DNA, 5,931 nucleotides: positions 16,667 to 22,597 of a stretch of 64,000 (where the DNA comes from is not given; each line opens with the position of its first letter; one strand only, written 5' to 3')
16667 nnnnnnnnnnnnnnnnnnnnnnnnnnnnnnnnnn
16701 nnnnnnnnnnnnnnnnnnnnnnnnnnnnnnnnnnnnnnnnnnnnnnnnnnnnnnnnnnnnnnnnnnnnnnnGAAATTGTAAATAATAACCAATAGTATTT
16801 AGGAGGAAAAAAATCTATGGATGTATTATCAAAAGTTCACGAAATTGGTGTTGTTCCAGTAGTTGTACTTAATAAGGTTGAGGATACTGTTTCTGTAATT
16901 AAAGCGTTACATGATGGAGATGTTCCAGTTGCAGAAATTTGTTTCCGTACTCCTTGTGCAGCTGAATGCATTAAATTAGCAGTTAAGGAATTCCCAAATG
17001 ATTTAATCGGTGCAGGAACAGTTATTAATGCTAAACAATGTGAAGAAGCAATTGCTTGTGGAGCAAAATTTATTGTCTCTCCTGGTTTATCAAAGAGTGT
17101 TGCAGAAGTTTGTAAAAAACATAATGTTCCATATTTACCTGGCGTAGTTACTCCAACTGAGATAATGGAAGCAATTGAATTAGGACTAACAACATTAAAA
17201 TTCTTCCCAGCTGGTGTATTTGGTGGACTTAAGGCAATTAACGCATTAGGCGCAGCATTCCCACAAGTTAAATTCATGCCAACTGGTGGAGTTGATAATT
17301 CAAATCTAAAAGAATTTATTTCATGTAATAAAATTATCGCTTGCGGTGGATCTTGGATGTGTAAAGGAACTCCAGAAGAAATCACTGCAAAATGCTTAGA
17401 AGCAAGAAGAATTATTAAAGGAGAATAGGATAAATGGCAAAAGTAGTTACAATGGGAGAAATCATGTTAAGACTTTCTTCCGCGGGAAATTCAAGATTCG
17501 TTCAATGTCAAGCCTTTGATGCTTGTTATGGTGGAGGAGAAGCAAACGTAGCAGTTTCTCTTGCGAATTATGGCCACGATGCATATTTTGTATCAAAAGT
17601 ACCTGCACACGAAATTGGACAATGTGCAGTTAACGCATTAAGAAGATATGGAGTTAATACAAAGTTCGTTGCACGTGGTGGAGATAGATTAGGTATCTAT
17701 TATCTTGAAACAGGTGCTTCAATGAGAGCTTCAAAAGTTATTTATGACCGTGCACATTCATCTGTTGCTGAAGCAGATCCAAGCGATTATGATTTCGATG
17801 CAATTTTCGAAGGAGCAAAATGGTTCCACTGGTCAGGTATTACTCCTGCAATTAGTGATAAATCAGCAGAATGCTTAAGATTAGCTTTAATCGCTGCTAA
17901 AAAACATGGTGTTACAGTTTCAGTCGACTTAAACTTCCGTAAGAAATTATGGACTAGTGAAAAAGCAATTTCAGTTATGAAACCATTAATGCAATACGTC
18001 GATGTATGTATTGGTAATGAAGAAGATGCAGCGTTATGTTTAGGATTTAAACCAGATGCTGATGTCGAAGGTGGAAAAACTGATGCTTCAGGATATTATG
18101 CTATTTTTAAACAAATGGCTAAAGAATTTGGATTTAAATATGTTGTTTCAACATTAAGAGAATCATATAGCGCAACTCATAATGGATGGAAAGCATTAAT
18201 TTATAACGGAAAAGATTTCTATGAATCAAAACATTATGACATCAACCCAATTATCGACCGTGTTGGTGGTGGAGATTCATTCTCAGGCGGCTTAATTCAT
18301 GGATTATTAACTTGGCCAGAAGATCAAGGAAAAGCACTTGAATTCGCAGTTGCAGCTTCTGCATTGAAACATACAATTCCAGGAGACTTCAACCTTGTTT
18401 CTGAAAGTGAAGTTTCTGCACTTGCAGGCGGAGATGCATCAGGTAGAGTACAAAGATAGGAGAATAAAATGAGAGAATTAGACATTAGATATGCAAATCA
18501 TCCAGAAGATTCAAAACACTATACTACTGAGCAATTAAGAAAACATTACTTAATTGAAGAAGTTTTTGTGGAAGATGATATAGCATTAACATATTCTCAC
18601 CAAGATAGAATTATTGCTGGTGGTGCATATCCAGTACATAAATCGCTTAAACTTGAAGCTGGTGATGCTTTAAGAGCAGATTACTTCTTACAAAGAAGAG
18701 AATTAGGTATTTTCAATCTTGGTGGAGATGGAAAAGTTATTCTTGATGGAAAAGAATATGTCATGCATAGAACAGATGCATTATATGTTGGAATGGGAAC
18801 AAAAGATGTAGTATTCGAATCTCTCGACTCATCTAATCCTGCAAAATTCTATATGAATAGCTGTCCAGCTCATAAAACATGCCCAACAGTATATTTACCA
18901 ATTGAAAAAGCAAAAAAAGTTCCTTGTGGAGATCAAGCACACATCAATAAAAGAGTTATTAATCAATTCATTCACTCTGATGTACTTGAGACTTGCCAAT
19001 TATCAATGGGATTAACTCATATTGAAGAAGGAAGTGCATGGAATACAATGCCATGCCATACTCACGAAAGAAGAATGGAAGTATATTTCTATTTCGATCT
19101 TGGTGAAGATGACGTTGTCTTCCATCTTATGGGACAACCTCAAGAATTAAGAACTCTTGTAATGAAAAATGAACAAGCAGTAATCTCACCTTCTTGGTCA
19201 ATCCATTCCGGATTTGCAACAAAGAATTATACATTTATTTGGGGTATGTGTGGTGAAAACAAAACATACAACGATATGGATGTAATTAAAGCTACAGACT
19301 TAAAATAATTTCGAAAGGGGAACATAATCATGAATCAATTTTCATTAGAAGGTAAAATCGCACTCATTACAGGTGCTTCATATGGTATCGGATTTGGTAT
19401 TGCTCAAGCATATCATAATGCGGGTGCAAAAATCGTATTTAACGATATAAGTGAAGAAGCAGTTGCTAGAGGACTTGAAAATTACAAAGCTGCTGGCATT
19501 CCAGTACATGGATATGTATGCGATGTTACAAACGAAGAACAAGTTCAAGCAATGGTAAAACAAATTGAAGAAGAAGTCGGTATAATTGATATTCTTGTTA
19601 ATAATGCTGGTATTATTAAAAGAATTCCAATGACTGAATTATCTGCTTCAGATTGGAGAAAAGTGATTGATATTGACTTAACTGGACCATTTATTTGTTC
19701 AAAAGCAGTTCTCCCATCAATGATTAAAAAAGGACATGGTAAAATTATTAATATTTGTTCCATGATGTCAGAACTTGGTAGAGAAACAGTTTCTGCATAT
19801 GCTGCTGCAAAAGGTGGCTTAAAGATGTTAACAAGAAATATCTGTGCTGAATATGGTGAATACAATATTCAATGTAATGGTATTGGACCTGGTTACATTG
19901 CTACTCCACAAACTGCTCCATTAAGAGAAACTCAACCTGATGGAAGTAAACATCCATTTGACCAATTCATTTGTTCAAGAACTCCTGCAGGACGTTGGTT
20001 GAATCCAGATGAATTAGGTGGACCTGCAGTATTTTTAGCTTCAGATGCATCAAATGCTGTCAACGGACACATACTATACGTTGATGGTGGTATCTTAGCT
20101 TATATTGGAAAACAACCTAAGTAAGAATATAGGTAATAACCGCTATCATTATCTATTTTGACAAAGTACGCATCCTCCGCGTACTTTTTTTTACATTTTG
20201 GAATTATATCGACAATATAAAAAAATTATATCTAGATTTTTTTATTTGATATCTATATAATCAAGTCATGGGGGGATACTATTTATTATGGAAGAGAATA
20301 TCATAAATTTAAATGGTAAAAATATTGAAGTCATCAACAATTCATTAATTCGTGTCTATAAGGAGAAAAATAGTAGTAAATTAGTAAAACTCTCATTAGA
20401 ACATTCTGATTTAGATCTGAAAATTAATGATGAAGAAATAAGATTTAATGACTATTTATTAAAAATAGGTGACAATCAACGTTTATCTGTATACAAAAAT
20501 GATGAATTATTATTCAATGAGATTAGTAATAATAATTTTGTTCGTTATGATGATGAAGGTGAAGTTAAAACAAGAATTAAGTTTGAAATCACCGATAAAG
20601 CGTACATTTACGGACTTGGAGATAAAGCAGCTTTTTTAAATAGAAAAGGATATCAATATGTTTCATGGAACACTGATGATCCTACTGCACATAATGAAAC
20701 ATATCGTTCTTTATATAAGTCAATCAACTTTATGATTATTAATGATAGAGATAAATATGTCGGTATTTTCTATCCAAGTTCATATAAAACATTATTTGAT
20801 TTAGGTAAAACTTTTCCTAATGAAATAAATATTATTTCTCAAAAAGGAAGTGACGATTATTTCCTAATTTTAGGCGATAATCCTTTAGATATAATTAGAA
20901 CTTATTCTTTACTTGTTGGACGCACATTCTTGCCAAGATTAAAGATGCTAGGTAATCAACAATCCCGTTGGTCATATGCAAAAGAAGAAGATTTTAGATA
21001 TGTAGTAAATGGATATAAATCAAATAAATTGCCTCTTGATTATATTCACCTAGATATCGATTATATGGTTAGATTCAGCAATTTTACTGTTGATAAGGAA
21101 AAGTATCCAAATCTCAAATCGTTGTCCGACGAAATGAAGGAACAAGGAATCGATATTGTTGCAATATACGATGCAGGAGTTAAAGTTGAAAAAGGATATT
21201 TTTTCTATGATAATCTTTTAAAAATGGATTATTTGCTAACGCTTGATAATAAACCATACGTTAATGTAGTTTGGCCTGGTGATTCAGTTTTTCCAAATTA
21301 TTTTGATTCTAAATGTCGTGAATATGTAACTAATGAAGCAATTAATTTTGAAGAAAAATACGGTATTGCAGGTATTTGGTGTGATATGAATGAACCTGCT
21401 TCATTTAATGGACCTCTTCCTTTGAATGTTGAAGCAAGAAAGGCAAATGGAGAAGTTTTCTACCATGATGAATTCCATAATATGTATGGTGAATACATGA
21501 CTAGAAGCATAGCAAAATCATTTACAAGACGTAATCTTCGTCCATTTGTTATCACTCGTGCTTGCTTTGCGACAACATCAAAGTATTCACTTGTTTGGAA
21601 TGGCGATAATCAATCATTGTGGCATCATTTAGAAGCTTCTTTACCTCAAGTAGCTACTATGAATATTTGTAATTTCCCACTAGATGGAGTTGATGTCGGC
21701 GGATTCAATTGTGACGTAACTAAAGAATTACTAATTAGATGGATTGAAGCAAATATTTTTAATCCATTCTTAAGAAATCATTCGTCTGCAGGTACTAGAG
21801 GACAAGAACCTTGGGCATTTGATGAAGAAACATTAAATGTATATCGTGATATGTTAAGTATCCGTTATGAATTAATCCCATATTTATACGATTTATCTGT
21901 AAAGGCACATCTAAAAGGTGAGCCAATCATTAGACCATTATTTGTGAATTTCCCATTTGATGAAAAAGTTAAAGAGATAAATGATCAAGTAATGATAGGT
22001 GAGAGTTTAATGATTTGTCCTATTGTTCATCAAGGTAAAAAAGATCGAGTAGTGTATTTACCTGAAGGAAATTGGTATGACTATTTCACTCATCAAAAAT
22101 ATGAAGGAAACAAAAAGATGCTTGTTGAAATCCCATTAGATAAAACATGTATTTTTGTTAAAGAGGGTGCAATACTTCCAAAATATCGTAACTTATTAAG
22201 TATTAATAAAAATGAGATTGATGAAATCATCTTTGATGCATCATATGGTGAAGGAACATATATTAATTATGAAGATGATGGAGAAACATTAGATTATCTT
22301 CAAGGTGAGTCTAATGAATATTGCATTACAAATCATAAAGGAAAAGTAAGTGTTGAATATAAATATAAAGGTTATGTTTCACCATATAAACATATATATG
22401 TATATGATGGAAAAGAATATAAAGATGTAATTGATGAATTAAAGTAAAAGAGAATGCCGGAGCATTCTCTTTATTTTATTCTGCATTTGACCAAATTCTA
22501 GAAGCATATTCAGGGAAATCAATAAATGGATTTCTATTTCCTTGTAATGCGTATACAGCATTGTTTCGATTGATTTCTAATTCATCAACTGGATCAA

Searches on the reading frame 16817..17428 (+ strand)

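Call 8: search_protein_families(library=pfam, proteins=[window:16817-17428:+], max_evalue=0.001)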
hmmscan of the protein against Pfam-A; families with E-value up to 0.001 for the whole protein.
window:16817-17428:+ (203 aa): 1 family
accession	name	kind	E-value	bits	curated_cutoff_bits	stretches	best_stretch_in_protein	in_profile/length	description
PF01081.25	Aldolase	-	4.7e-64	215.9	27.8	1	5-183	3-181/196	KDPG and KHG aldolase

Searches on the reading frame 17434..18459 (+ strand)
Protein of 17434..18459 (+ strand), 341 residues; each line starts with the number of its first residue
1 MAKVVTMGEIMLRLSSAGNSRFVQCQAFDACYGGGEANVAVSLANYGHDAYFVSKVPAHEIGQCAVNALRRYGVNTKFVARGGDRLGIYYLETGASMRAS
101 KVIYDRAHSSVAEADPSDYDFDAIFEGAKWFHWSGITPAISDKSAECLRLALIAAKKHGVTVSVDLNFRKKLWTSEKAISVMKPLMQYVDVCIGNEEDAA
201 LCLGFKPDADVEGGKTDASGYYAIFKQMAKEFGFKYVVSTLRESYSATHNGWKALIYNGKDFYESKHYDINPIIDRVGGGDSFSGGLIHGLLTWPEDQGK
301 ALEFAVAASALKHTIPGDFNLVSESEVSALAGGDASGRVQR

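Call 8: search_protein_families(library=pfam, proteins=[window:17434-18459:+], max_evalue=0.001)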
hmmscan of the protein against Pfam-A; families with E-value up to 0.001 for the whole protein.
window:17434-18459:+ (341 aa): 1 family
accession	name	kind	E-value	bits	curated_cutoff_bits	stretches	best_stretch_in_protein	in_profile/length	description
PF00294.29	PfkB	-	7.9e-32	111.2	25.8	1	1-314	1-291/302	pfkB family carbohydrate kinase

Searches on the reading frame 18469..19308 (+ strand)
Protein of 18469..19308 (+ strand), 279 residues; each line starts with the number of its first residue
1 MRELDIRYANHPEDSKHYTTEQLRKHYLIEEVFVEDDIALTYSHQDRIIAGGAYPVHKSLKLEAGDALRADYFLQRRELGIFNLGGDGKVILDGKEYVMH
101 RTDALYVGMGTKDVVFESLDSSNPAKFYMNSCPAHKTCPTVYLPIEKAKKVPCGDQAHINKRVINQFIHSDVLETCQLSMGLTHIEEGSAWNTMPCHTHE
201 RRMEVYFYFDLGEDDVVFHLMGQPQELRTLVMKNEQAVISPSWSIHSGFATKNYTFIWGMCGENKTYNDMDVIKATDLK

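Call 8: search_protein_families(library=pfam, proteins=[window:18469-19308:+], max_evalue=0.001)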
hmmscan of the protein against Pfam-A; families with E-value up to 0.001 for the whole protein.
window:18469-19308:+ (279 aa): 1 family
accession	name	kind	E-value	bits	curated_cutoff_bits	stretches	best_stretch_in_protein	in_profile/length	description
PF04962.18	KduI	-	2.6e-27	96.2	23.9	1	39-271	13-258/262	KduI/IolB family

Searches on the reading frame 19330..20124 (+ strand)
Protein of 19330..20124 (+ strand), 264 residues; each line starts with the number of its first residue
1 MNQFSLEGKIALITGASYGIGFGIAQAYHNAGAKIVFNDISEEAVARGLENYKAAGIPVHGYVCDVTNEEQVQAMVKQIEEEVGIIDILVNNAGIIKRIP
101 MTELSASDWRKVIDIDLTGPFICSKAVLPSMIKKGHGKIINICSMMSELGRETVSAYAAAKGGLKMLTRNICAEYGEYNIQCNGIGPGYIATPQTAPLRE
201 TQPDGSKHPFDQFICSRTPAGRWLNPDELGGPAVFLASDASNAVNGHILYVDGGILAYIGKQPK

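Call 8: search_protein_families(library=pfam, proteins=[window:19330-20124:+], max_evalue=0.001)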
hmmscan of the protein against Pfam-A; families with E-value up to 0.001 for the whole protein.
window:19330-20124:+ (264 aa): 4 families
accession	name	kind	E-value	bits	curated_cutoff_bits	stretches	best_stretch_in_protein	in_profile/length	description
PF13561.12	adh_short_C2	-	6.4e-64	216.2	27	1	15-255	1-235/236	Enoyl-(Acyl carrier protein) reductase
PF00106.31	adh_short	-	2.2e-60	203.9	26.6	1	9-202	1-194/195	short chain dehydrogenase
PF08659.16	KR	-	1.4e-12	48.3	22.6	1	12-163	4-155/180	KR domain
PF23441.1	SDR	-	3.7e-07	30.3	27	1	10-192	9-196/258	SDR-like rossmann domain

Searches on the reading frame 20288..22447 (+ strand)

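Call 8: search_protein_families(library=pfam, proteins=[window:20288-22447:+], max_evalue=0.001)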
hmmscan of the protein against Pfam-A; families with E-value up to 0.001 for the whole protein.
window:20288-22447:+ (719 aa): 4 families
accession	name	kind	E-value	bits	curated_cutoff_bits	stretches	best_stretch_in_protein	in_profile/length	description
PF01055.32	Glyco_hydro_31_2nd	-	8.3e-95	318.3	23.5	1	215-536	3-328/328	Glycosyl hydrolases family 31 TIM-barrel domain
PF21365.3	Glyco_hydro_31_3rd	-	1.1e-28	99.9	24.4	1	544-630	1-87/87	Glycosyl hydrolase family 31 C-terminal domain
PF13802.12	Gal_mutarotas_2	-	6.7e-19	69.3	27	1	36-171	35-184/184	Glycosyl hydrolase 31 N-terminal galactose mutarotase-like domain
PF17137.9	DUF5110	-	3.1e-05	24.4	27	1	653-691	8-48/71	Domain of unknown function (DUF5110)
